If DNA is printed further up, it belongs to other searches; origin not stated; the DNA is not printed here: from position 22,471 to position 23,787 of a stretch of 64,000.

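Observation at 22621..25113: Radical SAM/SPASM maturase carries an extra ~330-aa N-terminal domain of unknown function ahead of the RRE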

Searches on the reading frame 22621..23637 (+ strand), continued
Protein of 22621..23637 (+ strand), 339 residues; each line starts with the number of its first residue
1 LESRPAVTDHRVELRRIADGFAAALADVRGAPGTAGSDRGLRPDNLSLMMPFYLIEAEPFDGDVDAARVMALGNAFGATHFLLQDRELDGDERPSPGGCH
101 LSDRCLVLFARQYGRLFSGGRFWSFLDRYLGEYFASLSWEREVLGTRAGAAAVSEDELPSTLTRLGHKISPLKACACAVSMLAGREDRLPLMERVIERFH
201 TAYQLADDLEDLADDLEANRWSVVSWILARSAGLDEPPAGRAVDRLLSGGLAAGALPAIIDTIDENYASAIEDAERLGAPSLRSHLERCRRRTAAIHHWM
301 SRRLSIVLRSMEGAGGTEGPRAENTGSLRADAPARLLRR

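Call 97: find_encoding_contigs(protein=P0019, flank=6000)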
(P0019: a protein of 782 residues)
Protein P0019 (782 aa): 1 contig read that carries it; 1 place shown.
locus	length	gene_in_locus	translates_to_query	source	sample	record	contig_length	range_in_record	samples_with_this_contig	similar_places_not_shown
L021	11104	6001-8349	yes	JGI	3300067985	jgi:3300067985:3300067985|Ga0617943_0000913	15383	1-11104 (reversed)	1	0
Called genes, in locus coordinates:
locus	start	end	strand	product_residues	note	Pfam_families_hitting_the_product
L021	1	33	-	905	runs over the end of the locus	PF06452:CBM9_1 (weak), PF19313:DUF5916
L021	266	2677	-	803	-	PF08126:Propeptide_C25, PF01364:Peptidase_C25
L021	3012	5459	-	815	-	PF00082:Peptidase_S8, PF13860:FlgD_ig (weak)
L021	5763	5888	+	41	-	-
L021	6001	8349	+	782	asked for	PF04055:Radical_SAM, PF13353:Fer4_12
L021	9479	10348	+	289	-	PF13360:PQQ_2 (weak), PF13517:FG-GAP_3 (faint), PF01011:PQQ (faint), PF13570:Beta-prop_ACSF4 (weak)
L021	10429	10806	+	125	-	PF13570:Beta-prop_ACSF4, PF23727:Beta-prop_FAM234A_B (weak), PF13517:FG-GAP_3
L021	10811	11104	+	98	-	?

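Call 98: find_encoding_contigs(protein=P0018, flank=6000)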
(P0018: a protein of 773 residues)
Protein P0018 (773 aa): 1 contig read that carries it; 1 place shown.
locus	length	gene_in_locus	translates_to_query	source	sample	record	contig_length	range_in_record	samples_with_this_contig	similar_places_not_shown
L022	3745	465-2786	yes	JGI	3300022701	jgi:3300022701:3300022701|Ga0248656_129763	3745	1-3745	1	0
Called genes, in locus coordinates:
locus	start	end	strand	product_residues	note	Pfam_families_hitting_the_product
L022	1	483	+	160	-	?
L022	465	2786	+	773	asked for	PF04055:Radical_SAM, PF13353:Fer4_12 (weak)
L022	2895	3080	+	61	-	-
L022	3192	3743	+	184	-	?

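Call 103: search_protein_families(library=ncbifam, proteins=[L022:1-480:+], max_evalue=0.001)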
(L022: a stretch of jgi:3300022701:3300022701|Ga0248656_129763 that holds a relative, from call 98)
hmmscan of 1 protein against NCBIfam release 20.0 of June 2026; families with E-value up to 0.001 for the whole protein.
L022:1-480:+ (160 aa): 7 families
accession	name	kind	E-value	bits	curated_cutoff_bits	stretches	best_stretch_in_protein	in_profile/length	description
NF002995.0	PRK03759.1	equivalog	3.3e-36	124.7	127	1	1-122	44-167/185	isopentenyl-diphosphate Delta-isomerase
TIGR02150.1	IPP_isom_1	equivalog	3.2e-23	82.3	105.8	1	1-123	36-158/159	isopentenyl-diphosphate delta-isomerase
NF006530.0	PRK08999.1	equivalog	3.6e-08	32.8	245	1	2-107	16-114/315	Nudix family hydrolase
NF011922.0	PRK15393.1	equivalog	4.3e-08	33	152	1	1-107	47-149/182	NUDIX hydrolase YfcD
NF041653.1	Nud_hyd_Meth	equivalog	1.4e-06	28.2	300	1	1-129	36-163/170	Nudix hydrolase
NF007834.0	PRK10546.1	equivalog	6.2e-06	26.1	156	1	3-105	14-109/135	pyrimidine (deoxy)nucleoside triphosphate diphosphatase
NF008044.0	PRK10776.1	equivalog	3.7e-05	23.6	148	1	3-107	15-112/130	8-oxo-dGTP diphosphatase MutT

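Call 105: find_encoding_contigs(protein=P0170, flank=6000, max_places=2)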
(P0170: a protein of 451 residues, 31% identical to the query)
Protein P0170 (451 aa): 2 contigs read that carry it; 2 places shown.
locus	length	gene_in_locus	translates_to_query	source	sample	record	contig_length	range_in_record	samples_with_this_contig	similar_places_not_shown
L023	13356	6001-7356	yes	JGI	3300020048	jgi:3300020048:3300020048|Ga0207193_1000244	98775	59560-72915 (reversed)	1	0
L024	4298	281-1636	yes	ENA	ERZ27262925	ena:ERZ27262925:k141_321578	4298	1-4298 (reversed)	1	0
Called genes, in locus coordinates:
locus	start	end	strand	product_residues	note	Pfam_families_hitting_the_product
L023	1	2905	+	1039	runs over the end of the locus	PF00070:Pyr_redox (faint), PF01512:Complex1_51K, PF13738:Pyr_redox_3 (faint), PF10589:NADH_4Fe-4S, PF14691:Fer4_20, PF01266:DAO (weak), PF07992:Pyr_redox_2, PF13450:NAD_binding_8, +3 more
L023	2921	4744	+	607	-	PF13510:Fer2_4, PF10588:NADH-G_4Fe-4S_3, PF12838:Fer4_7, PF14697:Fer4_21 (weak), PF22117:Fer4_Nqo3 (weak), PF00037:Fer4 (weak), PF02906:Fe_hyd_lg_C, PF02256:Fe_hyd_SSU, +2 more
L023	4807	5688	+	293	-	-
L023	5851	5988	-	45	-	-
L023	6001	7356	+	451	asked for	PF04055:Radical_SAM, PF13353:Fer4_12, PF13186:SPASM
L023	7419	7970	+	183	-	-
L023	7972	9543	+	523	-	PF07973:tRNA_SAD, PF00587:tRNA-synt_2b, PF03129:HGTP_anticodon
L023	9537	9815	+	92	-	PF09413:DUF2007 (faint)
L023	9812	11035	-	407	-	PF01266:DAO (faint), PF03486:HI0933_like, PF13738:Pyr_redox_3 (faint), PF22780:HI0933_like_1st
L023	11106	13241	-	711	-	-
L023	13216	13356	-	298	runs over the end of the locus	PF00005:ABC_tran, PF13304:AAA_21 (weak)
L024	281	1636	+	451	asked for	PF04055:Radical_SAM, PF13353:Fer4_12, PF13186:SPASM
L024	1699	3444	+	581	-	PF07973:tRNA_SAD, PF00587:tRNA-synt_2b, PF03129:HGTP_anticodon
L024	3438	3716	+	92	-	PF09413:DUF2007 (faint)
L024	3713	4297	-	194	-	?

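Call 106: find_encoding_contigs(protein=P0171, flank=6000, max_places=2)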
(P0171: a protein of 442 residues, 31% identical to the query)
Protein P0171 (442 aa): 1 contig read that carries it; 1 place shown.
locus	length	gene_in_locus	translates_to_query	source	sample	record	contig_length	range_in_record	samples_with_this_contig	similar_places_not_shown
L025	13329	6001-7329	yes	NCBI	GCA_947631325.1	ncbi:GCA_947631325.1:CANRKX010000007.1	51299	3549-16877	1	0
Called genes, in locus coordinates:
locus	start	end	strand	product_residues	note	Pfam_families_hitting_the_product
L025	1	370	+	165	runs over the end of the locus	PF02075:RuvC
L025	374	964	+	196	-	PF01330:RuvA_N, PF00633:HHH (faint), PF14520:HHH_5, PF07499:RuvA_C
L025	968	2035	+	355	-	PF05673:DUF815 (faint), PF05496:RuvB_N, PF13191:AAA_16 (faint), PF00004:AAA, PF07728:AAA_5 (weak), PF17864:AAA_lid_4, PF05491:WHD_RuvB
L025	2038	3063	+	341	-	PF02547:Queuosine_synth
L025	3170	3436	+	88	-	PF04221:RelB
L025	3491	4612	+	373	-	PF01702:TGT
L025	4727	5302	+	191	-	PF02699:YajC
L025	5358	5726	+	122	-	PF12670:DUF3792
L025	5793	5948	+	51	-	PF13165:SCIFF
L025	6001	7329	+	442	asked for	PF13353:Fer4_12, PF04055:Radical_SAM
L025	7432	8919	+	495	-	-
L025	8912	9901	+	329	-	-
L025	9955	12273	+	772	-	PF01368:DHH, PF02272:DHHA1, PF17768:RecJ_OB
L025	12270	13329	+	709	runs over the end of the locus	PF13328:HD_4, PF01966:HD, PF04607:RelA_SpoT, PF02824:TGS, PF19296:RelA_AH, PF28438:RelA_RIS, PF13291:ACT_4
